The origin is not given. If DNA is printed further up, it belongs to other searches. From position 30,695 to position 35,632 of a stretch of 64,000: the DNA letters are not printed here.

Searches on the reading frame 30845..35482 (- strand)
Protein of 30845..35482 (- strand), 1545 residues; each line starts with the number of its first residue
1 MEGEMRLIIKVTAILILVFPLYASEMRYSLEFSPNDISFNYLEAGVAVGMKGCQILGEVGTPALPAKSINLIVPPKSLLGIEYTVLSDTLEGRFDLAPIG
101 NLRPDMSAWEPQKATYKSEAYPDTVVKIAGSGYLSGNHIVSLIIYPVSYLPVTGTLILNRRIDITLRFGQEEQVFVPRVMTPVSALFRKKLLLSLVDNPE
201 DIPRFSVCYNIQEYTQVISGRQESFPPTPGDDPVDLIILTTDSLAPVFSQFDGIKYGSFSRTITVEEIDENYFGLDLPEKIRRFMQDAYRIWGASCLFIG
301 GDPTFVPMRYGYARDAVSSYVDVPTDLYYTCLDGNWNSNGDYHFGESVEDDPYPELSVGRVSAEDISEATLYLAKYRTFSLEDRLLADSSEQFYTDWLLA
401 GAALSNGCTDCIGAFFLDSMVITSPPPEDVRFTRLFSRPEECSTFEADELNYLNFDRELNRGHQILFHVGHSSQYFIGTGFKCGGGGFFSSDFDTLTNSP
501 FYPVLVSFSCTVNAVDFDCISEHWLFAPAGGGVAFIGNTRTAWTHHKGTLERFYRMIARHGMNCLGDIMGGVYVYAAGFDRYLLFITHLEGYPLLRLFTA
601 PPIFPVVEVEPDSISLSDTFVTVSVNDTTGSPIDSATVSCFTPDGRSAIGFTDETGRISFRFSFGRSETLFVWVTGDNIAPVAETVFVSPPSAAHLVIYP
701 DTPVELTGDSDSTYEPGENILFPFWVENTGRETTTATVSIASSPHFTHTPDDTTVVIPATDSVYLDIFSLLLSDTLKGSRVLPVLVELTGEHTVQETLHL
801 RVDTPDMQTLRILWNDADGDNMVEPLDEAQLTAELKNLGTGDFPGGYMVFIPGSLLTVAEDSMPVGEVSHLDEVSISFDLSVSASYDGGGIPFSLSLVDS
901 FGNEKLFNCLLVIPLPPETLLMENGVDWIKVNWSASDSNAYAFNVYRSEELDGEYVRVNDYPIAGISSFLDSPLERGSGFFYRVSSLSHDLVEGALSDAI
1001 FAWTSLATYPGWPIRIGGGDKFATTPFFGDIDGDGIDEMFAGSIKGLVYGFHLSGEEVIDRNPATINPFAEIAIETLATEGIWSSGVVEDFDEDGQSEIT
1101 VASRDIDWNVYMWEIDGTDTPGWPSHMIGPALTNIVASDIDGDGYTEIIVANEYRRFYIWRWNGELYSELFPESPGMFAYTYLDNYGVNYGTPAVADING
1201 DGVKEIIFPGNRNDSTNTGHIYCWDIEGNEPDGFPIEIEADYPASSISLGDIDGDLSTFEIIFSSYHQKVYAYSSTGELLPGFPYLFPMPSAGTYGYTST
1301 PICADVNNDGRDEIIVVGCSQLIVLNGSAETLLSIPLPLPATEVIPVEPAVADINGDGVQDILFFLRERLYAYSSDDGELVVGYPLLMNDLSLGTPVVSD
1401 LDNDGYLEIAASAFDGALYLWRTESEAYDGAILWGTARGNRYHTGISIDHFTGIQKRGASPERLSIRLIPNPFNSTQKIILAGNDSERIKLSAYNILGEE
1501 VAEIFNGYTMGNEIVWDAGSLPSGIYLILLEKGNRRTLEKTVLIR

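Call 63: search_protein_families(library=pfam, proteins=[window:30845-35482:-], max_evalue=0.00001)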
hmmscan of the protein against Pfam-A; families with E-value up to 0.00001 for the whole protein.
window:30845-35482:- (1545 aa): 6 families
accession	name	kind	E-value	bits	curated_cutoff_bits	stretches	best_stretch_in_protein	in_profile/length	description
PF01364.23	Peptidase_C25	-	4.2e-40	138.6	23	1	238-569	3-338/374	Peptidase family C25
PF13517.12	FG-GAP_3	-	4.6e-26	91.6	26.9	3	1139-1207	1-60/61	FG-GAP-like repeat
PF01839.29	FG-GAP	-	4.8e-19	68.2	22.1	0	1134-1153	4-23/37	FG-GAP repeat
PF25292.1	Beta-prop_CGLA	-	2.5e-08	34.2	26.8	0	1118-1179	17-78/316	Lambda-carrageenase beta-propeller domain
PF08126.16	Propeptide_C25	-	3.5e-07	30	22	1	48-171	46-175/205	Propeptide_C25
PF18962.6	Por_Secre_tail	-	8.3e-07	29.7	27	1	1470-1542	3-74/75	Secretion system C-terminal sorting domain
